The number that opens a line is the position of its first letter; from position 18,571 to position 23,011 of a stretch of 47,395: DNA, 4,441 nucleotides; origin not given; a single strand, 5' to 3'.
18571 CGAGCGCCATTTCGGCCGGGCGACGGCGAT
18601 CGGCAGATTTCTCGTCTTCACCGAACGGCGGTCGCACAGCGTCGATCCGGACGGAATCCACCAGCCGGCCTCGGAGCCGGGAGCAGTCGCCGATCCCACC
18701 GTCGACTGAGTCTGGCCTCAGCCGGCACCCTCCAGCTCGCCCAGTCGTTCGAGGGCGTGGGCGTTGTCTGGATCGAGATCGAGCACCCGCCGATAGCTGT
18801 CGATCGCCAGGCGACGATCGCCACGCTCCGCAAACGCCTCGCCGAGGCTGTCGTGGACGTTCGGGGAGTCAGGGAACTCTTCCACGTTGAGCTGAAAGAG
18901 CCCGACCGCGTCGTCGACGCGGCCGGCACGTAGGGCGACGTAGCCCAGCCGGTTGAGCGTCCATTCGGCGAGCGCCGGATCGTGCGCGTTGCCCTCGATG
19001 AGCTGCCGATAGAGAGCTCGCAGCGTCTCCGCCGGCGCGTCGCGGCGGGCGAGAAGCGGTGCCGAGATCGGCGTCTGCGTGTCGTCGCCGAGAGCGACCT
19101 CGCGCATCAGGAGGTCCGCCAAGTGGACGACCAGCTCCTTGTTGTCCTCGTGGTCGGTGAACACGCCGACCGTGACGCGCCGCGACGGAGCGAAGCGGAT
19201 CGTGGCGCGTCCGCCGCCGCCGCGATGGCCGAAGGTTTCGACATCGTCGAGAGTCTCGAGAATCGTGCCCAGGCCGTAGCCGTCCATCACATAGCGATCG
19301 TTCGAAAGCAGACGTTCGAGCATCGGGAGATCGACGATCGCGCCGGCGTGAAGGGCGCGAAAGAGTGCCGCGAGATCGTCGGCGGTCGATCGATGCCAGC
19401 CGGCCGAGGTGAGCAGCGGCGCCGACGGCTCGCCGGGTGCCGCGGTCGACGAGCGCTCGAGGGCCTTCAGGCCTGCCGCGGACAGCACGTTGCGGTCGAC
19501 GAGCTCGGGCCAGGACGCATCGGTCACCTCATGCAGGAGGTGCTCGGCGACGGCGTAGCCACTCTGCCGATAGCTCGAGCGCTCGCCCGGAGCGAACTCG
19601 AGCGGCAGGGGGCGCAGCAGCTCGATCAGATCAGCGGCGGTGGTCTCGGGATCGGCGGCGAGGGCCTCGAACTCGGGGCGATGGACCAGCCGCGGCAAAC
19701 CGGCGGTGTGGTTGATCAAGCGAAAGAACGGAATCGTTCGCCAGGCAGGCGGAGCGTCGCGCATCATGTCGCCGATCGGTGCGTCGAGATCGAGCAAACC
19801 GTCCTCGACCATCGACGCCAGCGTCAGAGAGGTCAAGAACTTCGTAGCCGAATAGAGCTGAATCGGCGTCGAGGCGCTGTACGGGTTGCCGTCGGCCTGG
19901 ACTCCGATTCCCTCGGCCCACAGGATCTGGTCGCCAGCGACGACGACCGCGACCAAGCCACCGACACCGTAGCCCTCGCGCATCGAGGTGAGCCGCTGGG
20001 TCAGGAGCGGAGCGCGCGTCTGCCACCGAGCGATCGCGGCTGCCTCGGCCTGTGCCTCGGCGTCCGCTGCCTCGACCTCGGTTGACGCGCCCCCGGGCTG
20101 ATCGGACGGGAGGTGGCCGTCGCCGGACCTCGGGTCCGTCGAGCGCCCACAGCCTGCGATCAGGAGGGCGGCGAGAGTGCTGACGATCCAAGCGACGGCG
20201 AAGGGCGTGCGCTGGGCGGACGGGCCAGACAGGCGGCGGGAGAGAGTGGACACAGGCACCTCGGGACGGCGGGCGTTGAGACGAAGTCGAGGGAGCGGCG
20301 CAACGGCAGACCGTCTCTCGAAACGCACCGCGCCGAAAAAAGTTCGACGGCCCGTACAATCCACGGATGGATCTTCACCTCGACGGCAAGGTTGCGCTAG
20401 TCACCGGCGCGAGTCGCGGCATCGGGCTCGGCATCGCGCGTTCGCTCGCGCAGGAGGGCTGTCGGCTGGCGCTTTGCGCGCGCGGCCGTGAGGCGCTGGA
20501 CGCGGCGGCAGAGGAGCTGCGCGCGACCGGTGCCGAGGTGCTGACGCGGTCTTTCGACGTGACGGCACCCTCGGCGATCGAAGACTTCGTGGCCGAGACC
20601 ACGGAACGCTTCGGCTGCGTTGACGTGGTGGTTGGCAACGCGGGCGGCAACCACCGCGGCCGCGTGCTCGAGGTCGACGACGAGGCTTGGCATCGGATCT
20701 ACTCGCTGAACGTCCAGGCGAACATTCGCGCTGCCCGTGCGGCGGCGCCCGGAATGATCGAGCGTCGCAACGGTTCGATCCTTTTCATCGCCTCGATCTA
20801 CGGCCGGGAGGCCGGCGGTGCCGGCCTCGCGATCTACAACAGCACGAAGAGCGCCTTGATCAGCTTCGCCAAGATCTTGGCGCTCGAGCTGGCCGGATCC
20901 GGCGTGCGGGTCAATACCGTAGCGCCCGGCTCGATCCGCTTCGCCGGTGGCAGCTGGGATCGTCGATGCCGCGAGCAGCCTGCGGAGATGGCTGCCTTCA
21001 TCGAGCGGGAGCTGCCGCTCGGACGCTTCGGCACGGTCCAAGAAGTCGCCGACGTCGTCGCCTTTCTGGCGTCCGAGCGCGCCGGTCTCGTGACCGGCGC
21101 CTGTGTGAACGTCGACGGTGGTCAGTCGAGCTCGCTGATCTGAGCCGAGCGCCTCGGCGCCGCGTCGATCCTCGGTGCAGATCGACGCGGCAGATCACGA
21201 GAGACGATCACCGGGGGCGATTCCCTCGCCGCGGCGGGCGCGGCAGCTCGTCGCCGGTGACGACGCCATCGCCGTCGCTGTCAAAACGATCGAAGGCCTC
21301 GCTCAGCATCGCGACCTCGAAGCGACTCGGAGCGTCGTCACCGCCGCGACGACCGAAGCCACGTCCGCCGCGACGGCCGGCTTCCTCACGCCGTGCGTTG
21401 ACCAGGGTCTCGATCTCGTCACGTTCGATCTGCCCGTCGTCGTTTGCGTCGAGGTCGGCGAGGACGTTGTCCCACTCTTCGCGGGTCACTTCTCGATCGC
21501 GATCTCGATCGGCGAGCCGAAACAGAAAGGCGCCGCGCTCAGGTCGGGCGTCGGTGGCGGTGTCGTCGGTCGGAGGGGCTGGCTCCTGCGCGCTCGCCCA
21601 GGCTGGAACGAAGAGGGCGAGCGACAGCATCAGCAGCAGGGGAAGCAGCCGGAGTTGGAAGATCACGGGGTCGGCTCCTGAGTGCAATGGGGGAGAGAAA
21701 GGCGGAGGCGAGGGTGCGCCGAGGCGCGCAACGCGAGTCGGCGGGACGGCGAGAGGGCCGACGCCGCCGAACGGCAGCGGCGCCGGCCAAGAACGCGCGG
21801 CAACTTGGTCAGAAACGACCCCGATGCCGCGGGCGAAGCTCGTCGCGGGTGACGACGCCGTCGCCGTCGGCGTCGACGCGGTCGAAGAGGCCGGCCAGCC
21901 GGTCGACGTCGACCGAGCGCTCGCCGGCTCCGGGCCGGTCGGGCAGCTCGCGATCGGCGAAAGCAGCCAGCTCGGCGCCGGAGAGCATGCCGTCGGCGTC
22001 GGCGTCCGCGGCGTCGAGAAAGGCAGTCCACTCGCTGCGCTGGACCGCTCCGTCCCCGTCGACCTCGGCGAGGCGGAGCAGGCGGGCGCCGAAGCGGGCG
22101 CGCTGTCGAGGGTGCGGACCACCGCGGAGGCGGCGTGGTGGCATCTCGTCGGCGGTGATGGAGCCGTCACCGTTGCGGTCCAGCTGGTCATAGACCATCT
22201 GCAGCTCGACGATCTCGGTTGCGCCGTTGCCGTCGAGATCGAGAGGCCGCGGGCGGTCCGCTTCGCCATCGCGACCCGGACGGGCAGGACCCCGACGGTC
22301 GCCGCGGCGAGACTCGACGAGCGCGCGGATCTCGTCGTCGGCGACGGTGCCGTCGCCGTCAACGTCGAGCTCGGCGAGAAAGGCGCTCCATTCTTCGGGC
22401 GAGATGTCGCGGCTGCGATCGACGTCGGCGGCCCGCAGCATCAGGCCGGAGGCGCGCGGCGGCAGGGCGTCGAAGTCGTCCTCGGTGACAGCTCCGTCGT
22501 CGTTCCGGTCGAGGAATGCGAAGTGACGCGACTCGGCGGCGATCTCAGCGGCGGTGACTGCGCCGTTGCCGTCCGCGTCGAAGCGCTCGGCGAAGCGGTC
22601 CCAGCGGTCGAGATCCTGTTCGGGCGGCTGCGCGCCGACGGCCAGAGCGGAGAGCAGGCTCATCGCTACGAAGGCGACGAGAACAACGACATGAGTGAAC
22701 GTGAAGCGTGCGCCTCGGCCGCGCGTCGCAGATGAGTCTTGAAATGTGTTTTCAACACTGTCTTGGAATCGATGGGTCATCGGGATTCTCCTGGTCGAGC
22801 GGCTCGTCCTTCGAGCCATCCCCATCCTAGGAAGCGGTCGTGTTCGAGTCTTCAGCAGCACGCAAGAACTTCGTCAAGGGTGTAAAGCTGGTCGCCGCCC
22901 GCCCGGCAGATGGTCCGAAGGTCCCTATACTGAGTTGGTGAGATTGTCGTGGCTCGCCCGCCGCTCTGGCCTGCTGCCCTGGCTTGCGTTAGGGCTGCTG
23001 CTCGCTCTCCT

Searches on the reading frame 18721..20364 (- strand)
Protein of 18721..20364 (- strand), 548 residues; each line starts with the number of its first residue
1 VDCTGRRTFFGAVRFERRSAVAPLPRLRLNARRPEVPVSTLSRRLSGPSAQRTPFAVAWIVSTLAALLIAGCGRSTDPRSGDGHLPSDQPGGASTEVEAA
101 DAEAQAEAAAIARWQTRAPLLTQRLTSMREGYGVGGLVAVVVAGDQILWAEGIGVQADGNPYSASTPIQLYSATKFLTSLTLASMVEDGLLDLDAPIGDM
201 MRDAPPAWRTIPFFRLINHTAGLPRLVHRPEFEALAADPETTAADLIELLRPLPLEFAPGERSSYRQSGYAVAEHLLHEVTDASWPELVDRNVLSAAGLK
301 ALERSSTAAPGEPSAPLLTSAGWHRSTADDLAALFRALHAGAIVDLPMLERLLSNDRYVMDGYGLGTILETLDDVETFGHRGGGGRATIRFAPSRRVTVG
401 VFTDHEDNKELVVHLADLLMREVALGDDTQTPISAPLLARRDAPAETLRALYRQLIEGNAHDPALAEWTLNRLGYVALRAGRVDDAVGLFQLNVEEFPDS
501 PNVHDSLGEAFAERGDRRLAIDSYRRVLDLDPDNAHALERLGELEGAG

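Call 60: search_protein_families(library=pfam, proteins=[window:18721-20364:-], max_evalue=0.001)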
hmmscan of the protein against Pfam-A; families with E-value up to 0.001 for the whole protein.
window:18721-20364:- (548 aa): 11 families
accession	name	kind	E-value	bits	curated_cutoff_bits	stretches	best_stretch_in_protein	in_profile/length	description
PF00144.29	Beta-lactamase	-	6.8e-43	147.5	27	1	124-410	4-315/329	Beta-lactamase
PF07719.23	TPR_2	-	2.4e-07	30.8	27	0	502-534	2-34/34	Tetratricopeptide repeat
PF13176.12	TPR_7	-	1e-06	28.8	27.9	0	505-536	3-34/36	Tetratricopeptide repeat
PF00515.34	TPR_1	-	6.5e-06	26.2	27.8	0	507-534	7-34/34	Tetratricopeptide repeat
PF13414.12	TPR_11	-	6.9e-06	26.1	26.8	1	508-543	1-36/42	TPR repeat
PF13174.12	TPR_6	-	3.9e-05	24.5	26.3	0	507-533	6-32/33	Tetratricopeptide repeat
PF13428.12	TPR_14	-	5.5e-05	23.9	23.5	0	501-544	1-44/44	Tetratricopeptide repeat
PF13424.12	TPR_12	-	6.1e-05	23.6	30.1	1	467-531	3-75/77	Tetratricopeptide repeat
PF13432.12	TPR_16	-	7.4e-05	23.6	32.7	1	507-544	3-40/65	Tetratricopeptide repeat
PF24575.1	TPR_Slam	-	0.00052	20.8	35.2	0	445-510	31-90/104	Surface lipoprotein assembly modifier, N-terminal TPR repeats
PF14559.12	TPR_19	-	0.00077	20.2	25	0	513-544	3-34/68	Tetratricopeptide repeat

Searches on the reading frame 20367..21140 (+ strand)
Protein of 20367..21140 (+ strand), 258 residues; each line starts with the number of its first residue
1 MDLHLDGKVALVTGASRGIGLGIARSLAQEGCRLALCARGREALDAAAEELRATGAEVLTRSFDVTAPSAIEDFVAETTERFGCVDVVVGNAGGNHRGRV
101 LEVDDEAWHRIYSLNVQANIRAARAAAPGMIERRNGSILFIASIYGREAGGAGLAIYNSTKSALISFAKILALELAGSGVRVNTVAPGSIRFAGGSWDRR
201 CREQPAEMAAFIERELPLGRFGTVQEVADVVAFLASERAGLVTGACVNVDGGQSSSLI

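Call 60: search_protein_families(library=pfam, proteins=[window:20367-21140:+], max_evalue=0.001)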
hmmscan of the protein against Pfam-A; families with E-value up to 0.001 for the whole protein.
window:20367-21140:+ (258 aa): 4 families
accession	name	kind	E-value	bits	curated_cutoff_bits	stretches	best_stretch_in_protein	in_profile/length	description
PF13561.12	adh_short_C2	-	5.1e-56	190.3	27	1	14-253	1-235/236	Enoyl-(Acyl carrier protein) reductase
PF00106.31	adh_short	-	3.7e-52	177.1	26.6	1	8-191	1-183/195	short chain dehydrogenase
PF08659.16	KR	-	7.4e-13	49.2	22.6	1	10-169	3-161/180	KR domain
PF23441.1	SDR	-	3.1e-08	33.8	27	1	9-252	9-254/258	SDR-like rossmann domain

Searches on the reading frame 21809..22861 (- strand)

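Call 60: search_protein_families(library=pfam, proteins=[window:21809-22861:-], max_evalue=0.001)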
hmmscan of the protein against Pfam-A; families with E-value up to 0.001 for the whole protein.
window:21809-22861:- (350 aa): 6 families
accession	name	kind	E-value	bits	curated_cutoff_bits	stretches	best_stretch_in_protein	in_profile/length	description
PF13202.12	EF-hand_5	-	9.8e-25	85.3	25.9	1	325-343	4-22/25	EF hand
PF13405.12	EF-hand_6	-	6.6e-24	81.8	25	0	219-240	1-22/30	EF-hand domain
PF00036.39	EF-hand_1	-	7.1e-23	78.9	25.4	0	325-343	5-23/29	EF hand domain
PF13499.12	EF-hand_7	-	1.8e-21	76.7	30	3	113-178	7-62/67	EF-hand domain pair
PF13833.12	EF-hand_8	-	3.5e-06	27.1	28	0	151-184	20-53/54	EF-hand domain pair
PF10591.15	SPARC_Ca_bdg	-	0.00039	21.1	22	0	220-278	56-110/113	Secreted protein acidic and rich in cysteine Ca binding region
